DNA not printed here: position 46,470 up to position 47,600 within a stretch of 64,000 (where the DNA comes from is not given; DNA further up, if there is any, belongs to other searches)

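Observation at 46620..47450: Integron-borne EVE-HNH protein: candidate modification-dependent restriction enzyme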

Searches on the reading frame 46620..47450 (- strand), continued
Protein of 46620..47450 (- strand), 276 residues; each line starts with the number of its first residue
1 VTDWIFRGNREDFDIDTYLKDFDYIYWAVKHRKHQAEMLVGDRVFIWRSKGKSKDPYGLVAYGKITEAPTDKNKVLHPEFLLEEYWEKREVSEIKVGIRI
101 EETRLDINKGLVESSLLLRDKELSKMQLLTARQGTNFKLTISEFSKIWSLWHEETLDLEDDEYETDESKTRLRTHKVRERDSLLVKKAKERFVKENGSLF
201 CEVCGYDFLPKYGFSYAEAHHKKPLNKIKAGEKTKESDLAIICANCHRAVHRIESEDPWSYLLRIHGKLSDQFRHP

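Call 42: predict_structure(alignment_id=A2)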
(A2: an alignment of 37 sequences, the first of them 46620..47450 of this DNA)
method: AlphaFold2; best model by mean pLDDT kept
length: 276 residues; sequences in the alignment: 37
mean_pLDDT: 81.3   pTM: 0.56
mean pLDDT of the five models: 81.3, 80.3, 79.8, 79.1, 78.9
residues with pLDDT >= 90: 117; 70-90: 111; 50-70: 18; < 50: 30
segments of 3 or more residues with pLDDT < 50: 155-179, 272-276
pLDDT, mean of each block of 10 residues (from residue 1): 90 89 94 95 93 85 97 96 85 95 85 81 76 79 89 47 37 32 82 92 92 86 73 80 89 88 88 44
secondary structure, 60 per line:
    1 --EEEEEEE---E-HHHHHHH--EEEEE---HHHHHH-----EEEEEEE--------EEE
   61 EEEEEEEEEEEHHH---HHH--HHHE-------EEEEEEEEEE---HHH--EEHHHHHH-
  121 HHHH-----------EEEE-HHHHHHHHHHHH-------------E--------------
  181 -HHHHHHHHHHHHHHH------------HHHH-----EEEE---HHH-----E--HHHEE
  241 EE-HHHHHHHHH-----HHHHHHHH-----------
elements in order: E3-9 H15-21 E24-28 H32-37 E43-49 E58-71 E94-103 H114-119 H121-124 E136-139 H141-152 H182-196 H209-212 E218-221 E239-242 H244-252 H258-265

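Call 47: fold_search(model_id=the predicted structure, library=pdb)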
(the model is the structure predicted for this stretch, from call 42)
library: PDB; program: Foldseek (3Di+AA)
matches with E <= 10: 154; with E <= 0.001: 19
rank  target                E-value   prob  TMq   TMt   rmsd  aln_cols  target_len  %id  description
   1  2ar1                  1.8e-07  1.00  0.39  0.64   6.2       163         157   20  Structure of Hypothetical protein from Leishmania major (released 2005-08-30)
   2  5j3e_B                3.3e-06  1.00  0.40  0.61   6.1       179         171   16  Crystal Structure of Human THYN1 protein in complex with 5-methylcytosine containing DNA (released 2016-04-20)
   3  5j3e_A                4.4e-06  1.00  0.39  0.59   6.2       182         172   15  Crystal Structure of Human THYN1 protein in complex with 5-methylcytosine containing DNA (released 2016-04-20)
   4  2g2x_A                6.3e-06  1.00  0.37  0.65   6.3       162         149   17  X-Ray Crystal Structure Protein Q88CH6 from Pseudomonas putida. Northeast Structural Genomics Consortium Target PpR72. (released 2006-03-14)
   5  2eve                  9.1e-06  1.00  0.36  0.63   6.6       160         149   13  X-Ray Crystal Structure of Protein PSPTO5229 from Pseudomonas syringae. Northeast Structural Genomics Consortium Target  (released 2005-11-08)
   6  1zce                  9.6e-06  1.00  0.37  0.65   5.3       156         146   16  X-Ray Crystal Structure of Protein Atu2648 from Agrobacterium tumefaciens. Northeast Structural Genomics Consortium Targ (released 2005-04-19)
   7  2hd9                  2.5e-05  1.00  0.38  0.66   5.7       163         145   18  Crystal structure of PH1033 from Pyrococcus horikoshii OT3 (released 2006-12-20)
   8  2p5d                  3.0e-05  1.00  0.39  0.66   4.1       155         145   10  Crystal structure of MJECL36 from Methanocaldococcus jannaschii DSM 2661 (released 2007-09-18)
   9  3eop_B                3.6e-05  1.00  0.37  0.59   6.7       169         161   16  Crystal Structure of the DUF55 domain of human thymocyte nuclear protein 1 (released 2009-09-29)
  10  1wmm                  5.9e-05  1.00  0.38  0.67   4.6       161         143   17  Crystal structure of PH1033 from Pyrococcus horikoshii Ot3 (released 2005-08-23)
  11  6yex_A                6.2e-05  1.00  0.30  0.28  15.6       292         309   13  VcaM4I restriction endonuclease in the absence of DNA (released 2020-12-16)
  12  3eop_A                8.9e-05  1.00  0.37  0.58   6.6       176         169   17  Crystal Structure of the DUF55 domain of human thymocyte nuclear protein 1 (released 2009-09-29)
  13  2gbs_MODEL_1_A        9.5e-05  1.00  0.38  0.67   5.2       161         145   14  NMR structure of Rpa0253 from Rhodopseudomonas palustris. Northeast structural genomics consortium target RpR3 (released 2006-04-11)
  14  6ghc_A                3.8e-04  0.97  0.22  0.22  15.7       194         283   21  Modification dependent EcoKMcrA restriction endonuclease (released 2018-08-08)
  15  5eim_B                4.0e-04  1.00  0.33  0.51   4.7       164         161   13  YTH domain-containing protein mmi1 and RNA complex (released 2016-01-27)
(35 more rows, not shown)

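Call 52: search_dna_similar(query=window:46620-47450:-, collection=plasmids, mode=protein, max_rows=15)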
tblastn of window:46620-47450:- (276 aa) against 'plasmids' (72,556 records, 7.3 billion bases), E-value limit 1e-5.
Records with a match: 30; places in all: 30; records where one place covers at least 80% of the query: 1.
Best place of each record, by identity: <60% 30.
By first word of the organism name: Bacillus 6; Rhizobium 4; Ligilactobacillus 3; Psychrobacter 2; Staphylococcus 1; Pseudoalteromonas 1; Priestia 1; Ralstonia 1; Brevibacillus 1; Cupriavidus 1; and 9 more.
By predicted mobility (MOB-suite, as given by PLSDB): non-mobilizable 20; mobilizable 5; conjugative 5.
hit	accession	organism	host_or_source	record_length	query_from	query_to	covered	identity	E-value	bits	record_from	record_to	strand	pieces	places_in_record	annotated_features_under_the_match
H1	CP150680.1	Staphylococcus sp. S9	whole organism,Ganjang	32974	2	252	91%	25.0%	7e-9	64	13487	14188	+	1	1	HNH endonuclease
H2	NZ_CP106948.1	Bacillus thuringiensis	BGSC database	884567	168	269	37%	43.0%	2e-20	97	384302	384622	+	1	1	HNH endonuclease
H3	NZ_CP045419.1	Pseudoalteromonas sp. THAF3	pure culture,Surface of a polyethylene ...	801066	171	270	36%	42.7%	4e-16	86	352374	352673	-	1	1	HNH endonuclease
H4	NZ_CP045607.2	Bacillus cereus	Whole organism,soil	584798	168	252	31%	48.9%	5e-20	97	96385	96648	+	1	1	HNH endonuclease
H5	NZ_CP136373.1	Bacillus mycoides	whole organism,soil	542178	168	252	31%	48.9%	5e-20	97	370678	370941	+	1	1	HNH endonuclease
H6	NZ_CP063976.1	Bacillus cereus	Soil in tiger area of zoo,cell culture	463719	168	252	31%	48.9%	6e-20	97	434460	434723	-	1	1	HNH endonuclease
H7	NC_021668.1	Psychrobacter sp. G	-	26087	168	257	33%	45.2%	2e-14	80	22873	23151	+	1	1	HNH endonuclease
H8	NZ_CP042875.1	Bacillus cereus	Triticum aestivum L,tissue sample,root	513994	168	252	31%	47.7%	6e-19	94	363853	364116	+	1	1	HNH endonuclease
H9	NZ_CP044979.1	Bacillus thuringiensis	whole organism,soil sample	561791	168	252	31%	47.7%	8e-19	93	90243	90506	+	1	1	HNH endonuclease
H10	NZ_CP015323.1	Priestia filamentosa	plant,Cell culture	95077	173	259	32%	45.6%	2e-15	83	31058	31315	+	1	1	HNH endonuclease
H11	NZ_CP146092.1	Ralstonia sp. RRA.1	-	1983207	172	256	31%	44.3%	4e-16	85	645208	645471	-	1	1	none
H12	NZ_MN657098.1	Psychrobacter sp.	-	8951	173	257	31%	44.3%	7e-16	84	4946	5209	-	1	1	HNH endonuclease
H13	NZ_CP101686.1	Ligilactobacillus salivarius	Yunnan Silkie Chicken,Pure culture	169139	168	252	31%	43.8%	2e-15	83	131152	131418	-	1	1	HNH endonuclease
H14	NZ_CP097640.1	Ligilactobacillus salivarius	Sinocyclocheilus grahami,Pure ...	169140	168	252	31%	43.8%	2e-15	83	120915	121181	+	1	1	HNH endonuclease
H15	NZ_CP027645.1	Ligilactobacillus salivarius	hen,single cell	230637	168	252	31%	43.8%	3e-15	82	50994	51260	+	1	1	HNH endonuclease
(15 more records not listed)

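Call 60: search_protein_representatives(alignment_id=A2)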
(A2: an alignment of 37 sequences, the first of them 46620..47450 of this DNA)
Query: 37 sequences, 269 profile positions. Proteins with E-value up to 0.001 (for the whole library): 16463; up to 1e-10: 8546; up to 1e-30: 551. The best 150 are listed.
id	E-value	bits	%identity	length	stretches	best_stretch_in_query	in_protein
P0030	1.5e-124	431.0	-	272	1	1-268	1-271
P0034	5.9e-116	402.8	-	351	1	1-268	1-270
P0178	6.9e-87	307.5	-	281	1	1-267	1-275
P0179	2.1e-85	302.6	-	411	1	2-266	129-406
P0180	2.2e-85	302.6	-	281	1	1-266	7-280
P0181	7.2e-79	281.2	-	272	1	1-264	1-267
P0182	1.4e-78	280.3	-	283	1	1-264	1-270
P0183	5.1e-78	278.4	-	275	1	1-267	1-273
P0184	7.1e-77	274.6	-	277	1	1-265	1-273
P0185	1.1e-74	267.5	-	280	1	1-266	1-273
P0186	2.2e-74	266.5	-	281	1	1-266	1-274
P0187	2.4e-74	266.4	-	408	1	2-267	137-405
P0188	6.2e-74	265.0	-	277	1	1-266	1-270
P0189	7.1e-73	261.5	-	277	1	1-267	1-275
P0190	1.5e-72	260.5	-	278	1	1-263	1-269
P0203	6.2e-63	228.9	-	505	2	144-266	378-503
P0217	1.0e-56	208.5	-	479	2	150-265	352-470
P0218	1.4e-56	208.1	-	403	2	159-265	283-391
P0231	3.7e-53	196.9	-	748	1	2-158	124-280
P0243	1.3e-48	182.0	-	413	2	3-160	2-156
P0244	1.8e-48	181.5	-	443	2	1-155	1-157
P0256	5.2e-46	173.4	-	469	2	1-156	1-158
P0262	2.1e-44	168.2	-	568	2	1-157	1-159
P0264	5.3e-44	166.9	-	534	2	162-264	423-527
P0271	4.2e-42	160.6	-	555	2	159-266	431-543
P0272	4.7e-42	160.5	-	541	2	1-186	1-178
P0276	2.0e-41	158.4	-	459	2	159-255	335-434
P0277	3.4e-41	157.7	-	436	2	163-255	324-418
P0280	1.5e-39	152.2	-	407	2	160-268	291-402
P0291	5.1e-38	147.2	-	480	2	154-266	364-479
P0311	6.8e-37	143.5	-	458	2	153-266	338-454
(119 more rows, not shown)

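Call 78: search_protein_families(library=pfam, proteins=[P0203, P0217, P0218, P0264, P0271, P0276, P0277, P0280, P0291, P0311], max_evalue=0.001)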
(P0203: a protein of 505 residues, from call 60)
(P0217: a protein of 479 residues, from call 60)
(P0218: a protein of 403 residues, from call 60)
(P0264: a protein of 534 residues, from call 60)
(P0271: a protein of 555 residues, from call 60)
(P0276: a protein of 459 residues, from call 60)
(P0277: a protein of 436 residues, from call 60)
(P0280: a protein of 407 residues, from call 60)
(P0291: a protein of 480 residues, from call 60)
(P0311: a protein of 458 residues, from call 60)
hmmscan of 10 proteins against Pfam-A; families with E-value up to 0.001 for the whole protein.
P0203 (505 aa): 2 families
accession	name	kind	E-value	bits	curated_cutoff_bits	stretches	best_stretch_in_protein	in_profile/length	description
PF01844.29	HNH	-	2.5e-07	31.2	21.4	1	436-491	1-47/47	HNH endonuclease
PF01878.24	EVE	-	1.1e-05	25.9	23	1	2-126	1-126/145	EVE domain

P0217 (479 aa): 2 families
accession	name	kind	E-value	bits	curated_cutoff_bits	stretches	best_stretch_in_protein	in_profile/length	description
PF01878.24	EVE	-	1.5e-07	32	23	1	94-217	1-126/145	EVE domain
PF01844.29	HNH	-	3e-07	30.9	21.4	1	404-459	1-47/47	HNH endonuclease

P0218 (403 aa): 2 families
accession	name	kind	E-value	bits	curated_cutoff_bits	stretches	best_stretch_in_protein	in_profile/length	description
PF01878.24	EVE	-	6.4e-09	36.4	23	1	3-144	2-144/145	EVE domain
PF01844.29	HNH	-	1.4e-06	28.8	21.4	1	325-379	1-46/47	HNH endonuclease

P0264 (534 aa): 2 families
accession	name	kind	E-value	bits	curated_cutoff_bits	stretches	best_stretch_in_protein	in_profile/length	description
PF14088.11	DUF4268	-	2.4e-18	66.9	27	1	21-157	3-140/140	Domain of unknown function (DUF4268)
PF01878.24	EVE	-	2.6e-10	40.9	23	1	161-301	2-143/145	EVE domain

P0271 (555 aa): 2 families
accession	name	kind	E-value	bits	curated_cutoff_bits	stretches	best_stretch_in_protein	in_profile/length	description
PF01878.24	EVE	-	4.9e-10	40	23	1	12-154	2-143/145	EVE domain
PF01844.29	HNH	-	0.00055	20.5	21.4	1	478-529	4-46/47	HNH endonuclease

P0276 (459 aa): 2 families
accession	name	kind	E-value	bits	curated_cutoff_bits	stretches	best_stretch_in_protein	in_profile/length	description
PF01878.24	EVE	-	1.4e-06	28.8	23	1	2-122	1-142/145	EVE domain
PF01844.29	HNH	-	2e-06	28.2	21.4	1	377-431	1-46/47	HNH endonuclease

P0277 (436 aa): 1 family
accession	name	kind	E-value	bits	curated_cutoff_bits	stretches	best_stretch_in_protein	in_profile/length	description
PF01878.24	EVE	-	2.5e-05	24.8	23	1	57-192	2-135/145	EVE domain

P0280 (407 aa): 2 families
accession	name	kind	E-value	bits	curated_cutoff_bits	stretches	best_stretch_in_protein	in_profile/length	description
PF01878.24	EVE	-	1.4e-10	41.8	23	1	8-141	1-143/145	EVE domain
PF01844.29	HNH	-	2e-07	31.5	21.4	1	332-386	1-46/47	HNH endonuclease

P0291 (480 aa): 2 families
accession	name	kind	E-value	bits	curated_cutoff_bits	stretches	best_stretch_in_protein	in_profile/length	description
PF01844.29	HNH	-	5.9e-07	30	21.4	1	411-466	1-47/47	HNH endonuclease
PF01878.24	EVE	-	5.1e-05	23.7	23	1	101-233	3-143/145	EVE domain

P0311 (458 aa): 2 families
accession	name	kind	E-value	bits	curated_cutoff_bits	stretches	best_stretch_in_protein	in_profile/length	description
PF01844.29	HNH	-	9e-07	29.4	21.4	1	387-440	1-46/47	HNH endonuclease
PF01878.24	EVE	-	1.3e-05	25.7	23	1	3-95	2-115/145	EVE domain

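Call 79: search_protein_families(library=pfam, proteins=[P0048, P0050, P0051, P0054, P0231, P0243, P0244, P0256, P0262, P0272], max_evalue=0.001)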
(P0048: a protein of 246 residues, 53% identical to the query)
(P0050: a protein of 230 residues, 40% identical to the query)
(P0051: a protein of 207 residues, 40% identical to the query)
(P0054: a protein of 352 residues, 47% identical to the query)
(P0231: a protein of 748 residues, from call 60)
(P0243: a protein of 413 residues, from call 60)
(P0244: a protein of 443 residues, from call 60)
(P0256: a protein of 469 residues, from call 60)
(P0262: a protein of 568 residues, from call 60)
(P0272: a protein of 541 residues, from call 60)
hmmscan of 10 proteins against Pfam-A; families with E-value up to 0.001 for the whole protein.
P0048 (246 aa): 1 family
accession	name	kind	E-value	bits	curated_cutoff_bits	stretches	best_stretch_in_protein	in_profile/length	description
PF01844.29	HNH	-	3e-09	37.3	21.4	1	171-224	1-45/47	HNH endonuclease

P0050 (230 aa): 1 family
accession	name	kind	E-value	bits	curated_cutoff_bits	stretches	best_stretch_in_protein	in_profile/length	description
PF01844.29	HNH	-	4.6e-08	33.5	21.4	1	155-208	1-45/47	HNH endonuclease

P0051 (207 aa): 1 family
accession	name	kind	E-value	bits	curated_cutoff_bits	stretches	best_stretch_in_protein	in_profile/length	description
PF01844.29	HNH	-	9.2e-12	45.4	21.4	1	136-190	1-46/47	HNH endonuclease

P0054 (352 aa): 1 family
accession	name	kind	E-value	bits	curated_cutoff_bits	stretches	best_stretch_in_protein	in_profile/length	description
PF01844.29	HNH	-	8.8e-08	32.6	21.4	1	279-333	1-46/47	HNH endonuclease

P0231 (748 aa): 3 families
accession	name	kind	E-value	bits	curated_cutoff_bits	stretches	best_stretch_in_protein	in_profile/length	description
PF01878.24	EVE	-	3.2e-12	47.1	23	1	124-271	1-144/145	EVE domain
PF07728.20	AAA_5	-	9.5e-12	45.5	22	1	442-602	1-138/139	AAA domain (dynein-related subfamily)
PF13401.12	AAA_22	-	0.00045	21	27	0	441-536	6-104/130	AAA domain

P0243 (413 aa): 2 families
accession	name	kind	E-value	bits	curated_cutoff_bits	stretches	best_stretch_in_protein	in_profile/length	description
PF01878.24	EVE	-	6.3e-10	39.7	23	1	2-145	2-144/145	EVE domain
PF01844.29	HNH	-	1.7e-06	28.5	21.4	1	336-391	1-46/47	HNH endonuclease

P0244 (443 aa): 2 families
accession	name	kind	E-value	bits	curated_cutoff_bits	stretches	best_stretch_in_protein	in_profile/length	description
PF01844.29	HNH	-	8.2e-10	39.1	21.4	1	378-427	1-45/47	HNH endonuclease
PF01878.24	EVE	-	2.9e-06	27.8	23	1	3-79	2-77/145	EVE domain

P0256 (469 aa): 4 families
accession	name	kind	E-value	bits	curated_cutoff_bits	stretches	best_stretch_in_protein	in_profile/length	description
PF01844.29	HNH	-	4.2e-13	49.6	21.4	1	389-438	1-45/47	HNH endonuclease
PF01878.24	EVE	-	4e-05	24.1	23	1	2-74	1-73/145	EVE domain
PF14279.12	HNH_5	-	0.00029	21.1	27.5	1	407-438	13-44/56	HNH endonuclease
PF13391.12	HNH_2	-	0.00083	19.6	21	0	404-436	10-57/66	HNH endonuclease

P0262 (568 aa): 3 families
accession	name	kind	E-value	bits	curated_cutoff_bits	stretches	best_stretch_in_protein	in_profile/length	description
PF00293.34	NUDIX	-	1.6e-16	61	21.1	1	437-551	4-127/134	NUDIX domain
PF14815.12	NUDIX_4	-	1.2e-14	54.5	35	1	439-551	1-107/113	NUDIX domain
PF01878.24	EVE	-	3e-08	34.2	23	1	3-150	2-143/145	EVE domain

P0272 (541 aa): 2 families
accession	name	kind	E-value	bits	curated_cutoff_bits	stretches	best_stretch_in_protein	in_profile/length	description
PF01878.24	EVE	-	2.1e-10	41.2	23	1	2-128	1-128/145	EVE domain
PF01844.29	HNH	-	2.7e-06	27.9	21.4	1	468-524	1-47/47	HNH endonuclease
